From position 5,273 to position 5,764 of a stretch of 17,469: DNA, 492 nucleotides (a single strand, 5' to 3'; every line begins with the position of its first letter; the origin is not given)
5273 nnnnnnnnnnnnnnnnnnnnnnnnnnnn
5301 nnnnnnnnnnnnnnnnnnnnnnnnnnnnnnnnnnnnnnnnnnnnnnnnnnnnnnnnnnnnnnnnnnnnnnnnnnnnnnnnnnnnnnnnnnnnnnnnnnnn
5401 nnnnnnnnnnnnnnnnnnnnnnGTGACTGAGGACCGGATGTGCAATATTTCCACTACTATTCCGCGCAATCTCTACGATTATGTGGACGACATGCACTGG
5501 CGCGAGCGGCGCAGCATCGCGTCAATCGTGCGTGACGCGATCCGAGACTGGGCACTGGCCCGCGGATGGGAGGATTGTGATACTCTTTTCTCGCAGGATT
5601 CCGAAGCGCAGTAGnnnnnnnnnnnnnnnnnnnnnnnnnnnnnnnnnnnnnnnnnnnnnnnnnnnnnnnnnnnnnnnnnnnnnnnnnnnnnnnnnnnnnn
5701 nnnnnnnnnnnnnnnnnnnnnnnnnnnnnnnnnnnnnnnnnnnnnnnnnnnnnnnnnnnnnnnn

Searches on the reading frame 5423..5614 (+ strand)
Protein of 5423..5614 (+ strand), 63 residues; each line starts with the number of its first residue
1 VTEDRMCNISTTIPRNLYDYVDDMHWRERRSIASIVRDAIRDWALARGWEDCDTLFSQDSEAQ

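Call 9: search_protein_families(library=pfam, proteins=[window:5423-5614:+], max_evalue=0.01)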
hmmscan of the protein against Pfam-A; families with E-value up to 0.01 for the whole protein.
window:5423-5614:+ (63 aa): 0 families

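Call 10: search_protein_families(library=phrogs, proteins=[window:5423-5614:+], max_evalue=0.01)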
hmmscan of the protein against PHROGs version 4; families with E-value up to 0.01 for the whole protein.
window:5423-5614:+ (63 aa): 0 families

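Call 49: search_solved_structures(query=A5, max_evalue=10, show_alignments=2)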
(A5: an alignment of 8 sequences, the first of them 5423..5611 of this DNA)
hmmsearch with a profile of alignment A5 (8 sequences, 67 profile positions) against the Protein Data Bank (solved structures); distinct sequences matched with E-value up to 10: 18.
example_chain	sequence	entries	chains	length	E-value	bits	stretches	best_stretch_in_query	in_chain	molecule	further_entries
4me7_E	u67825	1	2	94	0.0073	19.8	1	11-51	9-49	Antitoxin EndoAI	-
7by2_A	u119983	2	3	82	0.019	18.4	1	1-52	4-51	CopG family transcriptional regulator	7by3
2k9i_A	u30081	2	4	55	0.054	17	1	9-51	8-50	Uncharacterized protein ORF56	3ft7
6x0a_a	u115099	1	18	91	0.074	16.6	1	13-55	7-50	Putative addiction module antidote protein, CopG/Arc/MetJ family chimera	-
2qk2_A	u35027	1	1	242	0.075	16.5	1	13-43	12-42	LP04448p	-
5ceg_A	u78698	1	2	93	0.1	16.1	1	13-51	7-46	Addiction module antidote protein, CopG/Arc/MetJ family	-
2k5j_A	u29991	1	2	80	0.33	14.4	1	11-52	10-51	uncharacterized protein yiiF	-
1rp3_A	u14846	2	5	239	0.66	13.5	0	3-36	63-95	RNA polymerase sigma factor SIGMA-28 (FliA) | RNA polymerase sigma factor FliA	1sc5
6iya_A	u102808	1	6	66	0.85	13.1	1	9-51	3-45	Transcriptional regulator CopG family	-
6xrw_B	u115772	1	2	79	0.88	13.1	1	13-54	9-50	Ribbon-helix-helix protein, CopG family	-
8tcg_C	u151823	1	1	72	0.96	13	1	29-54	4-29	Minibinder B6_BP_dslf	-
4aai_A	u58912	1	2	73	1.1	12.8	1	10-50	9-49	ORF E73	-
7pl9_A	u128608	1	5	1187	1.1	12.8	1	10-39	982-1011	Rhodopsin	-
7lmv_A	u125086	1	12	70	1.2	12.7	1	29-54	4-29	Integrin inhibitor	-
7u6o_A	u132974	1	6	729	1.2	12.6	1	24-54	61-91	Glutamine synthetase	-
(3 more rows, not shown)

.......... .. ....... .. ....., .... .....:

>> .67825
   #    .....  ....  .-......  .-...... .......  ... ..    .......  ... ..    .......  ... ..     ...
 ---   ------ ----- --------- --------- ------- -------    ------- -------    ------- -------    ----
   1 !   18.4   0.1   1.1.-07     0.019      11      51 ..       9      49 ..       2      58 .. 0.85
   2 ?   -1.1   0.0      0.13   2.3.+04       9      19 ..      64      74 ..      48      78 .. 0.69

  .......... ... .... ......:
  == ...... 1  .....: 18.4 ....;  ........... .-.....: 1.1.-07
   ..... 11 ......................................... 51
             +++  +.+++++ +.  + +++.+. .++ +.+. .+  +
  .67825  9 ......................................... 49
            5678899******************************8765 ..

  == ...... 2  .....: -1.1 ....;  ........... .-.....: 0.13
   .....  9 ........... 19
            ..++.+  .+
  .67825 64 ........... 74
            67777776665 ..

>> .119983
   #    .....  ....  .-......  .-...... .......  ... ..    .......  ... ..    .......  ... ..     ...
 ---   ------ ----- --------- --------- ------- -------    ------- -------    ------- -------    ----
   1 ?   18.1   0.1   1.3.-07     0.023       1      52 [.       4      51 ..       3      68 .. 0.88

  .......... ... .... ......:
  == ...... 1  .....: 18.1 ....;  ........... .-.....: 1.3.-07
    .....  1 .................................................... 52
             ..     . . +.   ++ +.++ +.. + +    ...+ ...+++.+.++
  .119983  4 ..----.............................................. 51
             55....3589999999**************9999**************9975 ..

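Call 50: search_protein_families(library=pfam, alignment_id=A5, max_evalue=1)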
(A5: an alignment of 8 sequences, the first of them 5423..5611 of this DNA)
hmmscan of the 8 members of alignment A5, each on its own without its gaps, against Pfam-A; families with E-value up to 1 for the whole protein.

A. member 1, window:5423-5611:+ (63 aa): 1 family
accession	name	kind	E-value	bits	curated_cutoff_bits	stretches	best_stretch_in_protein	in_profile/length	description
PF01402.27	RHH_1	-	0.016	15.6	20.5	1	9-44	2-37/39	Ribbon-helix-helix protein, copG family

B. families by the number of members that match (of 8 scanned): 5 families
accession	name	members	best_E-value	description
PF01402.27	RHH_1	4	0.0095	Ribbon-helix-helix protein, copG family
PF02467.21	Whib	1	0.014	Transcription factor WhiB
PF22960.2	UBR1-like_wing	1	0.033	E3 ubiquitin-protein ligase UBR1-like, winged-helix domain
PF12437.13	GSIII_N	1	0.13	Glutamine synthetase type III N terminal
PF19246.4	DUF5894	1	0.28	Family of unknown function (DUF5894)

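Call 69: find_homologous_proteins(query=window:5423-5611:+, max_evalue=0.001)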
Query window:5423-5611:+ (63 aa): 17 proteins with E <= 0.001 among 17 candidates.
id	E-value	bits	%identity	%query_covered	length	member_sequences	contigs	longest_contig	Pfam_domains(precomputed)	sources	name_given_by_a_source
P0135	7.6e-33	129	100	92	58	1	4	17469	-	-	-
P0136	4.9e-27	110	79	100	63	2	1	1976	-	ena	-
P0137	1.5e-25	106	83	92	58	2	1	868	-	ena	-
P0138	3.6e-25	104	78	100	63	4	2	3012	-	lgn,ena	-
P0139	1.9e-23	99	71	100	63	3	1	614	-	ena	-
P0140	2.4e-23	99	73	100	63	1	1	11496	-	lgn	-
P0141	3.7e-23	98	73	100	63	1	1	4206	-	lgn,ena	-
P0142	2.5e-22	95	68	100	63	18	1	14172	-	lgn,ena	-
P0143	1.1e-21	93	69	94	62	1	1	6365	-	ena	-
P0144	1.4e-21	93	68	100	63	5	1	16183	-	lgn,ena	-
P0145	6.9e-21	91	65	100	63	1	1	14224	-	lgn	-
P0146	1.8e-20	90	74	84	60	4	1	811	-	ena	-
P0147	2.9e-19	86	63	100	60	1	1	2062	-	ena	-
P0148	9.4e-19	84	73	78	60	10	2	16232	-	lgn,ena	-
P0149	1.6e-18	83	63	94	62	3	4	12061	-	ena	-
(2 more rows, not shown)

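Call 74: predict_structure(alignment_id=A7)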
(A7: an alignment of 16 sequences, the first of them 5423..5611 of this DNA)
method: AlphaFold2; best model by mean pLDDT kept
length: 63 residues; sequences in the alignment: 16
mean_pLDDT: 68.8   pTM: 0.36
mean pLDDT of the five models: 68.8, 60.1, 59.8, 59.7, 58.0
residues with pLDDT >= 90: 0; 70-90: 34; 50-70: 22; < 50: 7
segments of 3 or more residues with pLDDT < 50: 61-63
pLDDT, mean of each block of 10 residues (from residue 1): 52 70 77 85 82 54 43
secondary structure, 60 per line:
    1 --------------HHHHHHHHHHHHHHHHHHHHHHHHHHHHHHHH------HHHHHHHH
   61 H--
elements in order: H15-46 H53-61

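Call 85: search_protein_families(library=ncbifam, proteins=[window:5423-5614:+], max_evalue=0.1)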
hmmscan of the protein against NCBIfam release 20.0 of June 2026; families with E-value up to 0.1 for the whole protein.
window:5423-5614:+ (63 aa): 2 families
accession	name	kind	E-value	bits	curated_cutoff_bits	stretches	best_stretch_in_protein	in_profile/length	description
NF002169.0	PRK01002.1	subfamily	0.024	14.6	111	1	5-49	3-48/141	nickel responsive regulator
NF001884.0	PRK00630.1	subfamily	0.039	14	119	1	3-53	7-58/148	nickel responsive regulator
